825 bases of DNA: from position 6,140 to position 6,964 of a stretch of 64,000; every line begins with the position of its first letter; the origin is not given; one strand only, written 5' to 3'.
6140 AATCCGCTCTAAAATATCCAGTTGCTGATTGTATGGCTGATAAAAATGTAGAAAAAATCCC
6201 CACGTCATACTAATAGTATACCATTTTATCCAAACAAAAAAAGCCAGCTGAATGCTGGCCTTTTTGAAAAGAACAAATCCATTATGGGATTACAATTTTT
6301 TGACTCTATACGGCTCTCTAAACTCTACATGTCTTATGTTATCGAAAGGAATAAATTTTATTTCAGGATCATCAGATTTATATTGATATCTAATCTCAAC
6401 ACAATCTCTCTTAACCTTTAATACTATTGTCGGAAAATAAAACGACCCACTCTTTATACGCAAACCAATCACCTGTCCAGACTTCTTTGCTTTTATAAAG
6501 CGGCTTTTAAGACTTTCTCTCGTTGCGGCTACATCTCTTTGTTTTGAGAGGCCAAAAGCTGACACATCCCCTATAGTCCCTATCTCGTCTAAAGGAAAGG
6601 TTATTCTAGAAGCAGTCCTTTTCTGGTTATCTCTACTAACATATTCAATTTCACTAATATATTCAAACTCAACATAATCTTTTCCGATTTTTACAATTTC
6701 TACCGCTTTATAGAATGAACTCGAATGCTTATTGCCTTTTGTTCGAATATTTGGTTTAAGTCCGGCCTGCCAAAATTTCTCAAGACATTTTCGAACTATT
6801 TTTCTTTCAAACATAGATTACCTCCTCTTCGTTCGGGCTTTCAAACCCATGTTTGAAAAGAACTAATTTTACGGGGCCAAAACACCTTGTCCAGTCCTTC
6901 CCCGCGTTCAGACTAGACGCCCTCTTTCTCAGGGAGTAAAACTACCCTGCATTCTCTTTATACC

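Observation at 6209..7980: Tandem [promoter–140-nt leader–gene–terminator] cassette in which the non-coding leader is far more conserved than the coding region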

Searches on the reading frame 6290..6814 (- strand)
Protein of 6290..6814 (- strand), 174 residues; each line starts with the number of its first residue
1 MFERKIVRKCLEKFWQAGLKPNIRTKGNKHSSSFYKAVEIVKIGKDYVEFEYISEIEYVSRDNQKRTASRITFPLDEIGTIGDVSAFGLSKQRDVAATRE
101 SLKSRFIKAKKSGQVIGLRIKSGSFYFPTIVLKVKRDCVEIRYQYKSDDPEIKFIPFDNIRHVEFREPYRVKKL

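Call 10: search_protein_families(library=pfam, proteins=[window:6290-6814:-], max_evalue=1)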
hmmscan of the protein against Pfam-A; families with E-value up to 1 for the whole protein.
window:6290-6814:- (174 aa): 0 families

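Call 32: search_protein_families(library=padloc, proteins=[window:6290-6814:-], max_evalue=1)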
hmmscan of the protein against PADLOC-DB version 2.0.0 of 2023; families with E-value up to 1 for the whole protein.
window:6290-6814:- (174 aa): 0 families

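Call 33: search_protein_families(library=phrogs, proteins=[window:6290-6814:-], max_evalue=1)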
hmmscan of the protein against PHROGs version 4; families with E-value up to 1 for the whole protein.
window:6290-6814:- (174 aa): 2 families
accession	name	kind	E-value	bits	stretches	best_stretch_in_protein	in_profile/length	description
phrog_26613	-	unknown function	0.03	14.7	1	41-114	146-213/345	-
phrog_29461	-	unknown function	0.28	11.5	0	22-78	50-103/269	-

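Call 40: predict_structure(alignment_id=A4)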
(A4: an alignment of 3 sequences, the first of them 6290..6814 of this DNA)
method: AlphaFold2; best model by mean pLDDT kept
length: 174 residues; sequences in the alignment: 3
mean_pLDDT: 79.1   pTM: 0.76
mean pLDDT of the five models: 79.1, 78.3, 75.0, 69.2, 67.4
residues with pLDDT >= 90: 62; 70-90: 69; 50-70: 21; < 50: 22
segments of 3 or more residues with pLDDT < 50: 56-66, 85-89, 170-174
pLDDT, mean of each block of 10 residues (from residue 1): 79 86 80 82 92 55 55 91 56 64 94 90 89 96 85 94 74 34
secondary structure, 60 per line:
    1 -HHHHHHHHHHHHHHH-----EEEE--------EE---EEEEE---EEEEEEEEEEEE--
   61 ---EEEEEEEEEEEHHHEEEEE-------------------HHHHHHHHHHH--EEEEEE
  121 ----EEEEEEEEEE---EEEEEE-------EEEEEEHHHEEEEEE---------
elements in order: H2-16 E22-25 E39-43 E47-58 E64-74 E78-82 H102-112 E115-120 E125-134 E138-143 E151-156 E160-165
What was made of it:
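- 6290..6814 (-): ORF B, 174 aa (MYX06_00750), a paralog of A. The AlphaFold2 model has pLDDT 79.1 and pTM 0.76 (call 40).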

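Call 44: fold_search(model_id=the predicted structure, library=pdb)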
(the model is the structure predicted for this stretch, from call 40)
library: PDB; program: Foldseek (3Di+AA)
matches with E <= 10: 1060; with E <= 0.001: 0
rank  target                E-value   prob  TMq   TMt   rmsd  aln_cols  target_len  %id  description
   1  4imh_A                1.4e-02  0.35  0.21  0.14  15.4       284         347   11  Crystal Structure of Cytoplasmic Heme Binding Protein, PhuS, from Pseudomonas aeruginosa (released 2013-09-18)
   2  7uwy_MODEL_1_A        2.0e-02  1.00  0.30  0.80   1.9        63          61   21  NMR solution structure of the De novo designed small beta-barrel protein 29_bp_sh3 (released 2023-03-22)
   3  6gwk_R                2.0e-02  1.00  0.31  0.70   3.2        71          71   13  The crystal structure of Hfq from Caulobacter crescentus (released 2019-05-22)
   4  4mf9_B                2.9e-02  0.33  0.23  0.15  15.1       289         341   11  Crystal structure of holo-PhuS, a heme-binding protein from Pseudomonas aeruginosa (released 2014-03-05)
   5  9l9d_A                3.1e-02  1.00  0.30  0.70   3.5        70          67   21  Bacillus subtilis endospore crust protein CgeA (released 2025-11-12)
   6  6gwk_C                3.4e-02  1.00  0.30  0.69   2.5        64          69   14  The crystal structure of Hfq from Caulobacter crescentus (released 2019-05-22)
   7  6gwk_M                3.4e-02  1.00  0.30  0.72   4.1        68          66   12  The crystal structure of Hfq from Caulobacter crescentus (released 2019-05-22)
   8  2bkd_MODEL_1_N        4.0e-02  0.60  0.22  0.27  14.8       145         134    9  Structure of the N-terminal domain of Fragile X Mental Retardation Protein (released 2006-01-18)
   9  4mgf_A                4.0e-02  0.30  0.23  0.14  14.9       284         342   12  Crystal structure of apo-PhuS, a heme-binding protein from Pseudomonas aeruginosa (released 2014-03-05)
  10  6gwk_L                4.8e-02  1.00  0.33  0.75   2.5        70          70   14  The crystal structure of Hfq from Caulobacter crescentus (released 2019-05-22)
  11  1ex4_A                4.8e-02  0.98  0.22  0.19   6.6        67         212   18  HIV-1 INTEGRASE CATALYTIC CORE AND C-TERMINAL DOMAIN (released 2000-06-07)
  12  4ova_C                5.0e-02  0.69  0.23  0.20  14.9       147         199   11  Structure of the two tandem Tudor domains and a new identified KH0 domain from human Fragile X Mental Retardation Prot (released 2015-02-25)
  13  6gwk_A                5.6e-02  1.00  0.32  0.80   2.5        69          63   12  The crystal structure of Hfq from Caulobacter crescentus (released 2019-05-22)
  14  4noy_A                6.0e-02  1.00  0.31  0.70   1.6        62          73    8  Crystal structure of Listeria monocytogenes Hfq F43W (released 2014-09-10)
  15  4nl2_B                6.0e-02  1.00  0.29  0.66   2.1        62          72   10  Crystal Structure of Listeria monocytogenes Hfq (released 2014-09-10)
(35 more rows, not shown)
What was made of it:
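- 6290..6814 (-): Foldseek finds Hfq-like barrels (call 44).
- On Hfq / Sm (LSm) superfamily: Many Hfq chains are hit at probability 0.99-1.0 and target-normalised TM 0.62-0.83, but with E 0.02-0.16 (call 44).
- Closest known: Hfq / Sm-like. Same: It superposes on Hfq chains with target-normalised TM 0.62-0.83 (call 44).
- Foldseek hits for B are dominated by Hfq: target-normalised TM 0.62-0.83, rmsd 1.6-5.2 A, probability 0.99-1.0 (call 44).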

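Call 68: fold_search(model_id=the predicted structure, library=viral)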
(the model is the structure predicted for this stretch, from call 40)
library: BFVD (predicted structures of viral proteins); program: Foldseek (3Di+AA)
matches with E <= 10: 1118; with E <= 0.001: 0
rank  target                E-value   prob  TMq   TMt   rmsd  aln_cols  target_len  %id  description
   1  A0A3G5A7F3            1.3e-03  1.00  0.47  0.46   5.4       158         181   11  Uncharacterized protein [Hyperionvirus sp.]
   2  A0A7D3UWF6            1.8e-03  0.96  0.23  0.14  15.5       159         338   16  SprT-like protein [Fadolivirus FV1/VV64]
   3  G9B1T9                2.1e-03  1.00  0.38  0.34  13.8       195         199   15  Gp188 [Bacillus phage W.Ph.]
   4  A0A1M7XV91            5.3e-03  0.96  0.28  0.32  16.0       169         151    9  Uncharacterized protein [Cedratvirus A11]
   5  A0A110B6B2            6.7e-03  1.00  0.36  0.64   6.1        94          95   14  (no name in the UniProt tables at hand)
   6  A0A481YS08            7.9e-03  0.91  0.26  0.13  13.9       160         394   14  SprT-like family protein [Marseillevirus LCMAC101]
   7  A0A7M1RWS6            1.2e-02  1.00  0.35  0.81   1.9        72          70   15  Uncharacterized protein [uncultured phage cr8_1]
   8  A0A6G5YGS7            1.5e-02  0.66  0.24  0.26  15.9       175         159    9  (no name in the UniProt tables at hand)
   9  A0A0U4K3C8            1.5e-02  0.95  0.27  0.26  14.0       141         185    8  (no name in the UniProt tables at hand)
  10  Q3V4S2                1.7e-02  1.00  0.33  0.61  13.3        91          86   13  Uncharacterized protein ORF86 [Acidianus two-tailed virus]
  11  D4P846                1.7e-02  0.51  0.23  0.18  19.2       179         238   12  Gp71 [Rhodococcus phage ReqiPine5]
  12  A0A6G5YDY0            1.9e-02  1.00  0.32  0.51   2.2        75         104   13  (no name in the UniProt tables at hand)
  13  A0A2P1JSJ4            2.3e-02  1.00  0.30  0.74   2.6        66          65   17  Uncharacterized protein [Gordonia phage Waits]
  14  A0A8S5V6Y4            3.0e-02  1.00  0.30  0.69   3.7        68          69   13  Uncharacterized protein [CrAss-like virus sp. ctXt06]
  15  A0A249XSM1            3.0e-02  1.00  0.35  0.42   3.1        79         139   13  Hfq-like domain-containing protein [Mycobacterium phage Phabba]
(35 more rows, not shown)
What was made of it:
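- Hfq-like phage proteins appear in the viral library search (call 68).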

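Call 85: search_dna_similar(query=window:6290-6814:-, collection=phages, mode=protein, max_evalue=0.01)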
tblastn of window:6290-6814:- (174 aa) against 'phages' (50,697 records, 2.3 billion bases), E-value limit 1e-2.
No match.

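Call 86: search_dna_similar(query=window:6290-6814:-, collection=plasmids, mode=protein, max_evalue=0.01)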
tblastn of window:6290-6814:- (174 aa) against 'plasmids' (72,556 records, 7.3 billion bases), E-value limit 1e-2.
No match.

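Call 88: search_protein_families(library=ncbifam, proteins=[window:6290-6814:-], max_evalue=1)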
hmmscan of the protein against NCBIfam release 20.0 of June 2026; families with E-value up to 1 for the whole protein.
window:6290-6814:- (174 aa): 1 family
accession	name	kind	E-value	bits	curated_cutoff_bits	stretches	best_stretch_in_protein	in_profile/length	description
NF007785.0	PRK10476.1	equivalog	0.007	15.2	376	1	78-129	182-233/347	multidrug transporter subunit MdtN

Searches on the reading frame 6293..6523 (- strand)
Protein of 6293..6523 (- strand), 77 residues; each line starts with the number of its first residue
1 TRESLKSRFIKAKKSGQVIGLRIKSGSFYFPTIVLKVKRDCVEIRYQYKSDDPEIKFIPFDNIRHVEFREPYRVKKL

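Call 49: search_solved_structures(query=A7, max_evalue=10, show_alignments=3)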
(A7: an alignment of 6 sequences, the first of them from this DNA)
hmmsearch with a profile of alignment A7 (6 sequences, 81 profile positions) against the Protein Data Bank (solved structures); distinct sequences matched with E-value up to 10: 4.
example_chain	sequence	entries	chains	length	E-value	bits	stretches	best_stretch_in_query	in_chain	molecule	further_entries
6ddv_C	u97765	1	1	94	0.65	13.2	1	19-53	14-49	MHC class I chain-related protein A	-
6ddm_C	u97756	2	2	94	0.66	13.1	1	19-53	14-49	MHC class I polypeptide-related sequence A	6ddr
2kpo_A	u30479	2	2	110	0.67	13.1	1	3-25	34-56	rossmann 2x2 fold protein | De novo designed rossmann 2x2 fold protein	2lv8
7s7i_A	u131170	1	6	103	0.8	12.9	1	19-53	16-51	MHC class I chain-related protein A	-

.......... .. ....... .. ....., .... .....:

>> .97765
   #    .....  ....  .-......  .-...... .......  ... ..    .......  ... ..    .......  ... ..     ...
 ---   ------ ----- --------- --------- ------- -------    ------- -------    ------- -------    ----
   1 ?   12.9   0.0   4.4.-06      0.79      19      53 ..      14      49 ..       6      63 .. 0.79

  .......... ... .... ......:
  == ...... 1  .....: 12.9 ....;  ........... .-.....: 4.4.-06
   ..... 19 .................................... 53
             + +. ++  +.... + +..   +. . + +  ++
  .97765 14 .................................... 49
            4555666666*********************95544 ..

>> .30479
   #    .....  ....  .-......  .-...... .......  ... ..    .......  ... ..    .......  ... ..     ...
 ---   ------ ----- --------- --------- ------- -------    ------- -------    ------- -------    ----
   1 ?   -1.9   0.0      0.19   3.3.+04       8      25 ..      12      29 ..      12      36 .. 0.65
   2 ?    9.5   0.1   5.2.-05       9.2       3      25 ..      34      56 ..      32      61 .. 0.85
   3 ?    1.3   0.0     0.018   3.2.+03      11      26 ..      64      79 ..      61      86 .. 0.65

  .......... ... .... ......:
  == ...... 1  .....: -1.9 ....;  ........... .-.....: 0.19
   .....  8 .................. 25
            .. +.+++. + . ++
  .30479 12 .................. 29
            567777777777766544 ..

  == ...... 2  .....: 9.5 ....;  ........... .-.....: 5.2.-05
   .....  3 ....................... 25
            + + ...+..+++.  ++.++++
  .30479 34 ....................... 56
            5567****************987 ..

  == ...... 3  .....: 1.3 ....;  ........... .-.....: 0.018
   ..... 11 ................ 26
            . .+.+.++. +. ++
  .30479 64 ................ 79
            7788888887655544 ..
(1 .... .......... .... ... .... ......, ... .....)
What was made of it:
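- Tried and rejected: A profile of the repeats against PDB sequences returned only noise (call 49).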

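Call 89: search_protein_families(library=pfam, alignment_id=A7, max_evalue=10)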
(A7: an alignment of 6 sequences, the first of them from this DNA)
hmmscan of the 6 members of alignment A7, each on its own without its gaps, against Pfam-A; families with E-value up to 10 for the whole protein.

A. member 1, seq(77 aa): 0 families

B. families by the number of members that match (of 6 scanned): 3 families
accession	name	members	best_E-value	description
PF07197.17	DUF1409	1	0.088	Protein of unknown function (DUF1409)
PF03898.19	TNV_CP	1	0.16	Satellite tobacco necrosis virus coat protein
PF02037.33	SAP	1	0.2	SAP domain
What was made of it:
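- Tried and rejected: Pfam, NCBIfam, PHROGs and PADLOC gave nothing significant for the three proteins or for the six single repeats (calls 10, 32, 33, 88, 89).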
